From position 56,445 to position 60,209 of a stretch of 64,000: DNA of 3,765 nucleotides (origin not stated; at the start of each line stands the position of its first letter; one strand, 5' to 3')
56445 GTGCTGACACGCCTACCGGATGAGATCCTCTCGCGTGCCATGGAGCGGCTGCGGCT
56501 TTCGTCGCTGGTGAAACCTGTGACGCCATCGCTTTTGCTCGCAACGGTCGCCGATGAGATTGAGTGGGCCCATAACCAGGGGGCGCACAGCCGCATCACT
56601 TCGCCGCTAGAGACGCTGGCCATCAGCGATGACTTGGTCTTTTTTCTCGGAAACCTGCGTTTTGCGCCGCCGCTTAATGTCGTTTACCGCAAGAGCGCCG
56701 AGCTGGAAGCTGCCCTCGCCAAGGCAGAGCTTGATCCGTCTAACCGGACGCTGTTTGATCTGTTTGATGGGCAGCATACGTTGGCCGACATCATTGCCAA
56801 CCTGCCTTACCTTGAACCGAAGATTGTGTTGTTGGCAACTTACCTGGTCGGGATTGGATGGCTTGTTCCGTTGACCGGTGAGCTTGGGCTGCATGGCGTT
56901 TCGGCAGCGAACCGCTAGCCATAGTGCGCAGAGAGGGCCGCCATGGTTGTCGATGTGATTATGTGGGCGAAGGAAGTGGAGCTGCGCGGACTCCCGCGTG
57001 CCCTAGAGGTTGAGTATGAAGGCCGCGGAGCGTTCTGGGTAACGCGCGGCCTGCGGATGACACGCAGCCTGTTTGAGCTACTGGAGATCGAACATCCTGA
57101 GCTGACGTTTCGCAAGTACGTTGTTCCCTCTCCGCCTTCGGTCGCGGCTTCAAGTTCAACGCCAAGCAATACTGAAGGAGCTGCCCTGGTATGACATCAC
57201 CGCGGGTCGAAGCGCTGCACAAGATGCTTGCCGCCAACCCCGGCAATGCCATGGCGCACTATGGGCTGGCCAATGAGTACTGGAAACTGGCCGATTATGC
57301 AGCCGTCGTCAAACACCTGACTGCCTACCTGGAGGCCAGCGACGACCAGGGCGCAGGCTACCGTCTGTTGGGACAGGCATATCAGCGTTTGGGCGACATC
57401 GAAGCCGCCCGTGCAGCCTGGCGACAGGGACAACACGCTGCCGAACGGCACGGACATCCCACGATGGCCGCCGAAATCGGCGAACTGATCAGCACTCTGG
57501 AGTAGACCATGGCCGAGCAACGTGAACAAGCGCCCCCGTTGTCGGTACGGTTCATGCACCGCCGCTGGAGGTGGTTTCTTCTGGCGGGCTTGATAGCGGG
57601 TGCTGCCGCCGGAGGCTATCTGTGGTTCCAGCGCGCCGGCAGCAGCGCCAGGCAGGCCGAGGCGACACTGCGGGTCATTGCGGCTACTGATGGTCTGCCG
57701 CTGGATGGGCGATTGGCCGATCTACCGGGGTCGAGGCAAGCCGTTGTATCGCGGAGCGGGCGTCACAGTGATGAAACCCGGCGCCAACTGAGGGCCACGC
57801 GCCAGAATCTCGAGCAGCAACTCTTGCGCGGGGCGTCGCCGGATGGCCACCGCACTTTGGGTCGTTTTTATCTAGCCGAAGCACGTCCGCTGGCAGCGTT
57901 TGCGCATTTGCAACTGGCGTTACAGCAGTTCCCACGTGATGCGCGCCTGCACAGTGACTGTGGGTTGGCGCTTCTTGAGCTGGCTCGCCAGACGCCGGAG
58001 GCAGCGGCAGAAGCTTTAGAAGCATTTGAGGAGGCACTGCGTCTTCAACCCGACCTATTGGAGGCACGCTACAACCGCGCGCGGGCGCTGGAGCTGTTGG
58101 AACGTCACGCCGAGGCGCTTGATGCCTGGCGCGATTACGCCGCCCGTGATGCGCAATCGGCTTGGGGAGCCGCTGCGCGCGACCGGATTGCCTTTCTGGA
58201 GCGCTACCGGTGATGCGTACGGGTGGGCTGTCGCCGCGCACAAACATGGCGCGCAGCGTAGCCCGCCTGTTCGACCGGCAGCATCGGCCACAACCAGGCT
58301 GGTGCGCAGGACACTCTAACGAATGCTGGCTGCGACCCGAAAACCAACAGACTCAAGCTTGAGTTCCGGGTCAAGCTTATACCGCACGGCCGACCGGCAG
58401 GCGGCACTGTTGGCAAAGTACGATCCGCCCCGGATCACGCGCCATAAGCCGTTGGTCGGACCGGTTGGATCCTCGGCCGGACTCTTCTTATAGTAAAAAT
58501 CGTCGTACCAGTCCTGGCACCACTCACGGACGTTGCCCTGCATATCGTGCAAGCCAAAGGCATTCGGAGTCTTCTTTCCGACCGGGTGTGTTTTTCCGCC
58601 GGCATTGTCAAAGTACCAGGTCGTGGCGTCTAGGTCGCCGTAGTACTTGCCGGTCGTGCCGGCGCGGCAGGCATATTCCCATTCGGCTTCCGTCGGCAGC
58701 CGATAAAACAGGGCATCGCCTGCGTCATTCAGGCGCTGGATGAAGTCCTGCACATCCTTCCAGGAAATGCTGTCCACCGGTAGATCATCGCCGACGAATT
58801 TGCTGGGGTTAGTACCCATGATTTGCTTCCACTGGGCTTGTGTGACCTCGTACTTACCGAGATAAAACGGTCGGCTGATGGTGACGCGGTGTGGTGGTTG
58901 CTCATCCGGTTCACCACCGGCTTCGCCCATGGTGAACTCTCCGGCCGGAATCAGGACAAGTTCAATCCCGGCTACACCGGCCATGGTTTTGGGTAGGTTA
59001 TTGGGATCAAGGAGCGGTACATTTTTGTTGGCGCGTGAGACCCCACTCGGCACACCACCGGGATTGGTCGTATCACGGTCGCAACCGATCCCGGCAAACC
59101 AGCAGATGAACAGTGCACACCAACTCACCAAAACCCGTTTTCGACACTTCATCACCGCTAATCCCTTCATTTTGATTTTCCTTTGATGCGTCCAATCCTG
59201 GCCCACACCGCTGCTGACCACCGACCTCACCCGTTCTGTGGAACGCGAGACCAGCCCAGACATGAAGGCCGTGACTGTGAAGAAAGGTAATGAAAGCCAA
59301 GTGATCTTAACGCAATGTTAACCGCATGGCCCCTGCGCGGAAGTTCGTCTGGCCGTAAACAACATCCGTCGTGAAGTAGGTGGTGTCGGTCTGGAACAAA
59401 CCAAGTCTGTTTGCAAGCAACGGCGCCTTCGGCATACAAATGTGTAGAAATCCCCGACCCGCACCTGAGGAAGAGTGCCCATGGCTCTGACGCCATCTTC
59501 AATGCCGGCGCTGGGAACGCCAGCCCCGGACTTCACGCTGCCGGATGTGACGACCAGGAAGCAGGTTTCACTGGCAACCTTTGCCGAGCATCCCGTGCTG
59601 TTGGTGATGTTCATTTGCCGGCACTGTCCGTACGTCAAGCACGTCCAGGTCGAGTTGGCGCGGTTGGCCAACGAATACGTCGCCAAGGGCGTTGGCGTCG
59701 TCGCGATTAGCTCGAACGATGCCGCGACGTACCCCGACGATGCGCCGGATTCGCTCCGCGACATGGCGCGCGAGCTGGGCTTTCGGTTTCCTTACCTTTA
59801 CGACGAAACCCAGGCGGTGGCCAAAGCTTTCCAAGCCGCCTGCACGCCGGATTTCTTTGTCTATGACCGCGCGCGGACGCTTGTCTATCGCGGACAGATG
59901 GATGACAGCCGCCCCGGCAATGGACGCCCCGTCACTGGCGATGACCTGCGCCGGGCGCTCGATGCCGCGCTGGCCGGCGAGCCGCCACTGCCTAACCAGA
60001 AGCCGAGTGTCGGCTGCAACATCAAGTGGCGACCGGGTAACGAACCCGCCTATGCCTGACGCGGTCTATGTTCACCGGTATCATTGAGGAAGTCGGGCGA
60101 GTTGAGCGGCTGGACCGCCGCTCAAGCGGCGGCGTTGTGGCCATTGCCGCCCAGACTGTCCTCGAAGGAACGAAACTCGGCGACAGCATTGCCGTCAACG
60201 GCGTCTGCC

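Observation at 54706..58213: Translationally coupled five-gene operon of unknown function: Hpt-like/HhH, atypical REC-wHTH, small protein, two TPRs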

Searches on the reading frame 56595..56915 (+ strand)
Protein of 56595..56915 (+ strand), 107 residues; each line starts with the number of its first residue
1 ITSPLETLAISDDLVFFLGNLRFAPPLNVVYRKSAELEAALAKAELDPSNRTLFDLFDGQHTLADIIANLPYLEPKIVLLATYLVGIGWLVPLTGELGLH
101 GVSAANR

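Call 28: search_protein_families(library=pfam, proteins=[window:56595-56915:+], max_evalue=10)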
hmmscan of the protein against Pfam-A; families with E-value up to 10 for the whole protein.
window:56595-56915:+ (107 aa): 1 family
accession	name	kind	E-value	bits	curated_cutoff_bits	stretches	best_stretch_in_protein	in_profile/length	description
PF21782.3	PKMT_2nd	-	0.14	13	27.8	1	44-70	28-54/98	PKMT, C-terminal winged helix domain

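Call 83: search_solved_structures(query=A9, max_evalue=10, show_alignments=3)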
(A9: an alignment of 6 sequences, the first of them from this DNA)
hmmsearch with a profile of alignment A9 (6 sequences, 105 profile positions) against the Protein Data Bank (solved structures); distinct sequences matched with E-value up to 10: 2.
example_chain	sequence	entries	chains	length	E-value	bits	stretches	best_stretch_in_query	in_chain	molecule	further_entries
5sxy_A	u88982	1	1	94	1.1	12.4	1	41-65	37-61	Bifunctional coenzyme PQQ synthesis protein C/D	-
9qgl_5A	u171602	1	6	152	1.4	12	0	5-45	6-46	Phage tail protein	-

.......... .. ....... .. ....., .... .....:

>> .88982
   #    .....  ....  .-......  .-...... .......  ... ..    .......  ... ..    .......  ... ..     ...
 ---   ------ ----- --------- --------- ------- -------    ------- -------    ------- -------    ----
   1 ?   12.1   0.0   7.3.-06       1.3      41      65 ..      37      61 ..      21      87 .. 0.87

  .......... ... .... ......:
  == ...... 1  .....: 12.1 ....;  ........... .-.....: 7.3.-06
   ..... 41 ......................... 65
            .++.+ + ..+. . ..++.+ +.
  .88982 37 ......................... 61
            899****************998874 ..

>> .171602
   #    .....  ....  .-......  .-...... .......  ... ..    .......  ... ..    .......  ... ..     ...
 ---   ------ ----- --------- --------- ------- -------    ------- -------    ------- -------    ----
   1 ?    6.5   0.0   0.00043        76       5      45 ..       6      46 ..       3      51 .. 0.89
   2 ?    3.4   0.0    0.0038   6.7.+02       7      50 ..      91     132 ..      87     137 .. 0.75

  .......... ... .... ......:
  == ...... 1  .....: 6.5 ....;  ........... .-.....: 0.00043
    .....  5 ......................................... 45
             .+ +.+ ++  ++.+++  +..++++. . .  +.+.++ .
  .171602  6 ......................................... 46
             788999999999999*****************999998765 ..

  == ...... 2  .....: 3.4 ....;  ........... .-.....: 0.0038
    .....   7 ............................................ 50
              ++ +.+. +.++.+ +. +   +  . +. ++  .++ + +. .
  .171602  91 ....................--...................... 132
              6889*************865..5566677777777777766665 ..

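Call 84: search_protein_families(library=pfam, alignment_id=A9, max_evalue=10)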
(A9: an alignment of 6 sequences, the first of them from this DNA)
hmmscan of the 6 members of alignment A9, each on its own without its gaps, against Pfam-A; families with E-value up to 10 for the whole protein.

A. member 1, seq(105 aa): 1 family
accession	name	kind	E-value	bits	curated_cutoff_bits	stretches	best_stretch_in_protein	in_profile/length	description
PF21782.3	PKMT_2nd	-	0.14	13.1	27.8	1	42-68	28-54/98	PKMT, C-terminal winged helix domain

B. families by the number of members that match (of 6 scanned): 3 families
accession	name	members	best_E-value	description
PF01638.23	HxlR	1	0.039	HxlR-like helix-turn-helix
PF22759.1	E217_GP41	1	0.12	Baseplate hub gp41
PF21782.3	PKMT_2nd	1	0.14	PKMT, C-terminal winged helix domain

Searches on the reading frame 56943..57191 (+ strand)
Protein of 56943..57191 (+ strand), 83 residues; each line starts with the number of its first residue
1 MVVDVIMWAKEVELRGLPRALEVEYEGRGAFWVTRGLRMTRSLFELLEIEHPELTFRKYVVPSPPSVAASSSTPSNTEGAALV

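Call 3: search_protein_families(library=pfam, proteins=[window:56943-57191:+], max_evalue=1)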
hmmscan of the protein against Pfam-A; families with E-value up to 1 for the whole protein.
window:56943-57191:+ (83 aa): 0 families

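Call 4: search_protein_families(library=ncbifam, proteins=[window:56943-57191:+], max_evalue=1)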
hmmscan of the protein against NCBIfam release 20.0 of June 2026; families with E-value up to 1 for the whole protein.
window:56943-57191:+ (83 aa): 0 families

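Call 71: search_solved_structures(query=A6, max_evalue=10, show_alignments=2)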
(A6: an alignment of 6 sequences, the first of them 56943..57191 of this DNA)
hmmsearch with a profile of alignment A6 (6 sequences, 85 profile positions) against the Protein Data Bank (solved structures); distinct sequences matched with E-value up to 10: 9.
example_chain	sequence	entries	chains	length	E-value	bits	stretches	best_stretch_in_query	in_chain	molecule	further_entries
5cwi_A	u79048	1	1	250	0.056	16.3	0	51-85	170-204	Designed helical repeat protein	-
5a6d_A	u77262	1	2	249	0.17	14.7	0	50-79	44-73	DNA POLYMERASE SLIDING CLAMP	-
7n5i_A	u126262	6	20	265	0.25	14.2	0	50-79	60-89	DNA polymerase sliding clamp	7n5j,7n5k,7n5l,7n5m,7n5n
6knb_C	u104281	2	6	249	0.78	12.6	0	50-76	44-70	DNA polymerase sliding clamp 1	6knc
3lx1_A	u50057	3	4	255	0.87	12.4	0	50-76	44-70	DNA polymerase sliding clamp 1 | DNA polymerase sliding clamp 1, Proliferating cell nuclear antigen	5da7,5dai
1ge8_A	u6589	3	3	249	0.89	12.4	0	49-78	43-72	PROLIFERATION CELL NUCLEAR ANTIGEN | Proliferating Cell Nuclear Antigen | DNA polymerase sliding clamp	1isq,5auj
1iz4_A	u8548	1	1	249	1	12.2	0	49-78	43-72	Proliferating cell nuclear antigen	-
3a2f_B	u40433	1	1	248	1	12.2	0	49-78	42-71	DNA polymerase sliding clamp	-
1iz5_A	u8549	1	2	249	1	12.2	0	49-78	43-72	Proliferating cell nuclear antigen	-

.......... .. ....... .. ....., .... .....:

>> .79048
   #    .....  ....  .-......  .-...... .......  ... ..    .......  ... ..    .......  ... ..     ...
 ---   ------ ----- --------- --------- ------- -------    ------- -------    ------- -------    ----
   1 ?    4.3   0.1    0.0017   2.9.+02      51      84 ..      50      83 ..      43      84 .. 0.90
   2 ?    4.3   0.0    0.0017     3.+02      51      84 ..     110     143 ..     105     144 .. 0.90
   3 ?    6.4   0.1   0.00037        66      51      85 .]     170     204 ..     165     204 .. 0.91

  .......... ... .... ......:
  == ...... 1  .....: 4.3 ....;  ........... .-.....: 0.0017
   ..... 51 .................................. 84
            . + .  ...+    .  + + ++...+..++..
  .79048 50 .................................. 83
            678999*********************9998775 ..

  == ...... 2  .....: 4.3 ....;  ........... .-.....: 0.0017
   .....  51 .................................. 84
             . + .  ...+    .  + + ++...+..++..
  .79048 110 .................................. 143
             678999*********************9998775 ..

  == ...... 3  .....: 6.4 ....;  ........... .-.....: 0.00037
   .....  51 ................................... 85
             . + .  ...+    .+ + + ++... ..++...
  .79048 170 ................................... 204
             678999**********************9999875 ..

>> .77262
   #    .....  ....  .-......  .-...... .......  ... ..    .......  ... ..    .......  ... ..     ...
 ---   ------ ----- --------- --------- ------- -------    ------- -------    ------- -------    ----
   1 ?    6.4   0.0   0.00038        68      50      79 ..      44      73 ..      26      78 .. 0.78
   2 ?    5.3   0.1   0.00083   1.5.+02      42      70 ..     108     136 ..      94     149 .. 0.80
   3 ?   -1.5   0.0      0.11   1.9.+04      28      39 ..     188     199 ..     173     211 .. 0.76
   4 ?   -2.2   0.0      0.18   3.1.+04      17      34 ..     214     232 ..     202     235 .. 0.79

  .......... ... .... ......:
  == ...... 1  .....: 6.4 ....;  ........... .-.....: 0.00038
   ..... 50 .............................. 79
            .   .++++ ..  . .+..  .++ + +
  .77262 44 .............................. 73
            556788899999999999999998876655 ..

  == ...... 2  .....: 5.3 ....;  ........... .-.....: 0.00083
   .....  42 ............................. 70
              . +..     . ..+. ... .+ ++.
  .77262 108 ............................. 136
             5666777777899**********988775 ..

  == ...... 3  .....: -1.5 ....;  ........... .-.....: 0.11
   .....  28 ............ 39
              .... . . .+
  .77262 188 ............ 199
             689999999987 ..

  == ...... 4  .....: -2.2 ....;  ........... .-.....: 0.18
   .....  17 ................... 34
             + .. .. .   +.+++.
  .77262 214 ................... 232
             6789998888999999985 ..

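Call 92: search_protein_families(library=padloc, proteins=[window:56943-57191:+], max_evalue=0.01)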
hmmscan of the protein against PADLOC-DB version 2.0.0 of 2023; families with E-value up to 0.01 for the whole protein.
window:56943-57191:+ (83 aa): 0 families

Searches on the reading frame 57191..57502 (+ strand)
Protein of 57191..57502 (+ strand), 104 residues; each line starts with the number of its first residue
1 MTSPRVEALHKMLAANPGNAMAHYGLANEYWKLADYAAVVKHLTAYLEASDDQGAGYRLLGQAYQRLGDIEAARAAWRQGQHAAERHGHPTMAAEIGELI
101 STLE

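Call 3: search_protein_families(library=pfam, proteins=[window:57191-57502:+], max_evalue=1)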
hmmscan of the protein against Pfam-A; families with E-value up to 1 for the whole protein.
window:57191-57502:+ (104 aa): 13 families
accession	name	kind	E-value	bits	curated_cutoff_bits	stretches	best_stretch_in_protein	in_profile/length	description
PF14559.12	TPR_19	-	5.4e-05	23.9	25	2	7-53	12-58/68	Tetratricopeptide repeat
PF07719.23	TPR_2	-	5.7e-05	23.4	27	1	56-79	3-26/34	Tetratricopeptide repeat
PF13428.12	TPR_14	-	0.0001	23.1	23.5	2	56-80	3-27/44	Tetratricopeptide repeat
PF13181.12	TPR_8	-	0.00011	22.5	25.7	1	59-76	6-23/34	Tetratricopeptide repeat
PF00515.34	TPR_1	-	0.00028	21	27.8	2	57-79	4-26/34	Tetratricopeptide repeat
PF13431.12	TPR_17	-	0.0011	19.6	24.4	0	46-75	5-34/34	Tetratricopeptide repeat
PF14561.12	TPR_20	-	0.002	18.9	25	1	3-78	5-82/90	Tetratricopeptide repeat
PF07721.20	TPR_4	-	0.0027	18.6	27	1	57-79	4-26/26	Tetratricopeptide repeat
PF17874.7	TPR_MalT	-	0.0046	16.7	45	1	54-94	40-80/336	MalT-like TPR region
PF13424.12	TPR_12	-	0.0051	17.4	30.1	1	52-76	43-67/77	Tetratricopeptide repeat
PF13432.12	TPR_16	-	0.0086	17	32.7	2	24-77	1-53/65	Tetratricopeptide repeat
PF13414.12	TPR_11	-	0.099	12.8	26.8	0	13-33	21-41/42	TPR repeat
PF13174.12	TPR_6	-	0.1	13.7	26.3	1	60-79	6-25/33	Tetratricopeptide repeat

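Call 4: search_protein_families(library=ncbifam, proteins=[window:57191-57502:+], max_evalue=1)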
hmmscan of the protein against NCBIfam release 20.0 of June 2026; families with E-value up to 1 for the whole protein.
window:57191-57502:+ (104 aa): 9 families
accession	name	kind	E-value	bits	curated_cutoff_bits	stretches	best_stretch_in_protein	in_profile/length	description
NF040959.1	MamA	equivalog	2.3e-07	30.4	200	1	6-75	91-160/204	magnetosome protein MamA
NF033920.0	C39_PA2778_fam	equivalog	4.5e-05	23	150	1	6-82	176-252/255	PA2778 family cysteine peptidase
TIGR02917.1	PEP_TPR_lipo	equivalog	0.00013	20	312.2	1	6-80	417-491/899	XrtA/PEP-CTERM system TPR-repeat protein PrsT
NF052400.1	M48_BAM_BepA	equivalog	0.00028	19.8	570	1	6-76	361-431/483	beta-barrel assembly-enhancing protease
NF052415.1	T3SS_chap_SctY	equivalog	0.00033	21.1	70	1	12-79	32-102/106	type III secretion apparatus assembly chaperone SctY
TIGR02521.1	type_IV_pilW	equivalog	0.0085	15.7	154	1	20-82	31-93/234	type IV pilus biogenesis/stability protein PilW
TIGR00540.1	TPR_hemY_coli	hypoth_equivalog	0.01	14.6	142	1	4-80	310-385/385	heme biosynthesis-associated TPR protein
NF033762.1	social_mot_Tgl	equivalog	0.026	13.9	225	1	7-84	157-234/252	social motility TPR repeat lipoprotein Tgl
NF047371.1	FlcA_CTERM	equivalog_domain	0.049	12.1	300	1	7-80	334-418/646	periplasmic flagellar collar protein FlcA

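Call 72: search_solved_structures(query=A7, max_evalue=0.1)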
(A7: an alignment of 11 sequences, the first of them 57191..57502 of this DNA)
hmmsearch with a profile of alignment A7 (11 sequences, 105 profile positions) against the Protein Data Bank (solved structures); distinct sequences matched with E-value up to 0.1: 90 (the best 60 are shown).
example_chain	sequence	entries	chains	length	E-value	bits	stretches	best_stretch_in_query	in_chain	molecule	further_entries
9qhb_A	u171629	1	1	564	3.3e-30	107.8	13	6-81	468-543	Engineered tetratricopeptide repeat protein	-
8bu0_A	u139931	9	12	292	6.4e-24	87.6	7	6-79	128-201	Consensus tetratricopeptide repeat protein | Crystal structure of an 8-repeat consensus TPR superhelix with Zinc. | Monomer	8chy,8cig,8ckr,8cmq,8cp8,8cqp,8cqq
9qhc_A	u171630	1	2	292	3.5e-18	69.2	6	6-80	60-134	Engineered tetratricopeptide repeat protein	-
2fo7_A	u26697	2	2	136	5.2e-12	49.3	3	6-80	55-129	SYNTHETIC CONSENSUS TPR PROTEIN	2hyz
8ch0_A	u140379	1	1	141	5.3e-12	49.3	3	6-80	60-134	Consensus tetratricopeptide repeat protein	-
2kat_A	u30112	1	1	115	6.6e-12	49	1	7-102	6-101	uncharacterized protein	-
6vl6_A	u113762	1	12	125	1.5e-09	41.4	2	7-80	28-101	T33_dn2A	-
6vfh_A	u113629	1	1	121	1.7e-09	41.2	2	6-79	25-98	T33_dn10A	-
1na0_A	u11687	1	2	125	5.1e-09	39.7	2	15-78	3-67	designed protein CTPR3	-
6b85_J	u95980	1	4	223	1.5e-08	38.2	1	7-82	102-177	TMHC4_R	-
3ma5_A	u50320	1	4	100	2.1e-08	37.7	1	15-97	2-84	Tetratricopeptide repeat domain protein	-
2wqh_A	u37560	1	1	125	2.2e-08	37.7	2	6-80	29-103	CTPR3Y3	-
6v8e_A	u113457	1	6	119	2.5e-08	37.5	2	6-68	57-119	Designed protein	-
2kcl_A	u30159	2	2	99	3e-08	37.2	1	16-97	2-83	Tetratricopeptide repeat domain protein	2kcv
5hrz_A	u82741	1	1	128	6.1e-08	36.2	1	5-72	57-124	TPR domain protein 1na0C3_3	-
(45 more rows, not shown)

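Call 92: search_protein_families(library=padloc, proteins=[window:57191-57502:+], max_evalue=0.01)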
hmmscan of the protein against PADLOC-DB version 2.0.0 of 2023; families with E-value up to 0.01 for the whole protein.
window:57191-57502:+ (104 aa): 0 families

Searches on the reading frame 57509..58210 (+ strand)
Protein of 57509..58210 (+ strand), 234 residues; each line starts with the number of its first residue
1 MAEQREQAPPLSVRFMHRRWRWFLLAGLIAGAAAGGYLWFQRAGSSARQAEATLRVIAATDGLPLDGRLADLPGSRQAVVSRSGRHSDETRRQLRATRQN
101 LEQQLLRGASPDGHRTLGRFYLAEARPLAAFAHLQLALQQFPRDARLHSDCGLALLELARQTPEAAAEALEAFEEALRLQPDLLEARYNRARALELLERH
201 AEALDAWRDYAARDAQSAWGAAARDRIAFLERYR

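Call 3: search_protein_families(library=pfam, proteins=[window:57509-58210:+], max_evalue=1)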
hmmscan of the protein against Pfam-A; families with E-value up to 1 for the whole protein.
window:57509-58210:+ (234 aa): 11 families
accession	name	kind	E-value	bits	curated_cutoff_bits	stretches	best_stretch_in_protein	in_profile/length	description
PF13414.12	TPR_11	-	1.8e-06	28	26.8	1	168-195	12-39/42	TPR repeat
PF00515.34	TPR_1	-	3e-05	24.1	27.8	2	168-182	19-33/34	Tetratricopeptide repeat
PF07719.23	TPR_2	-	3.5e-05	24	27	1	167-182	18-33/34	Tetratricopeptide repeat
PF13431.12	TPR_17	-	0.00022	21.7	24.4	1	172-204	1-33/34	Tetratricopeptide repeat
PF13428.12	TPR_14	-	0.00023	22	23.5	1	111-148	1-38/44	Tetratricopeptide repeat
PF13371.12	TPR_9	-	0.0029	18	35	2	119-173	3-55/73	Tetratricopeptide repeat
PF13432.12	TPR_16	-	0.007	17.2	32.7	1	167-217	14-64/65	Tetratricopeptide repeat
PF14559.12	TPR_19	-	0.013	16.2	25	1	166-221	7-63/68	Tetratricopeptide repeat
PF13181.12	TPR_8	-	0.015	15.8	25.7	0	167-182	18-33/34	Tetratricopeptide repeat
PF08988.15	T3SS_needle_E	-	0.06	14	22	1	84-112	13-41/67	Type III secretion system, cytoplasmic E component of needle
PF13424.12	TPR_12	-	0.077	13.6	30.1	1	167-206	20-67/77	Tetratricopeptide repeat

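Call 4: search_protein_families(library=ncbifam, proteins=[window:57509-58210:+], max_evalue=1)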
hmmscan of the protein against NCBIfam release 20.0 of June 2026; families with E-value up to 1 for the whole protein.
window:57509-58210:+ (234 aa): 8 families
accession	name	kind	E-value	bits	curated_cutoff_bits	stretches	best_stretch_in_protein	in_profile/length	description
NF052375.1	antisigma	equivalog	0.00037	20.6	100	1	7-83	67-146/217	anti-sigma factor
NF033920.0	C39_PA2778_fam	equivalog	0.0015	18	150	1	126-208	171-248/255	PA2778 family cysteine peptidase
NF040959.1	MamA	equivalog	0.0018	17.8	200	1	114-206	108-195/204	magnetosome protein MamA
TIGR02917.1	PEP_TPR_lipo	equivalog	0.014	13.3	312.2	1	116-219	130-228/899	XrtA/PEP-CTERM system TPR-repeat protein PrsT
NF033762.1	social_mot_Tgl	equivalog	0.016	14.6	225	1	130-203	50-119/252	social motility TPR repeat lipoprotein Tgl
NF052415.1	T3SS_chap_SctY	equivalog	0.018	15.6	70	1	116-211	11-104/106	type III secretion apparatus assembly chaperone SctY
NF008391.2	PRK11189.1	equivalog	0.044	13.3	250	1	167-216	116-165/297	lipoprotein NlpI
NF047558.1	TPR_END_plus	domain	0.98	9.4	32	0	186-206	1-21/56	TPR end-of-group domain-containing protein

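Call 92: search_protein_families(library=padloc, proteins=[window:57509-58210:+], max_evalue=0.01)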
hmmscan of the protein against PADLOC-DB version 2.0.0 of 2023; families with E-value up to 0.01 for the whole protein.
window:57509-58210:+ (234 aa): 0 families

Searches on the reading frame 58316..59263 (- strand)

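Call 85: search_protein_families(library=pfam, proteins=[window:58316-59263:-], max_evalue=0.001)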
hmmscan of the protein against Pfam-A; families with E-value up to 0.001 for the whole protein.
window:58316-59263:- (315 aa): 1 family
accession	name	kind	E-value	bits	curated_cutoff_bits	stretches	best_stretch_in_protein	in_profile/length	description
PF03781.23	FGE-sulfatase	-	2.4e-50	172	23.3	1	101-311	4-254/255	Sulfatase-modifying factor enzyme 1-like domain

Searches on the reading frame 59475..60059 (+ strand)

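Call 85: search_protein_families(library=pfam, proteins=[window:59475-60059:+], max_evalue=0.001)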
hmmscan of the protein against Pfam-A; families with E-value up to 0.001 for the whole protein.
window:59475-60059:+ (194 aa): 3 families
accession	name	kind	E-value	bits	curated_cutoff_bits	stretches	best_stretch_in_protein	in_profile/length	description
PF08534.16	Redoxin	-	5.6e-21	75.3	26.6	1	14-146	3-138/148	Redoxin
PF00578.27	AhpC-TSA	-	9.8e-21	74.4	26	1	14-138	2-123/124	AhpC/TSA family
PF13098.12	Thioredoxin_2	-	0.00055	20.7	27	1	40-143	6-96/104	Thioredoxin-like domain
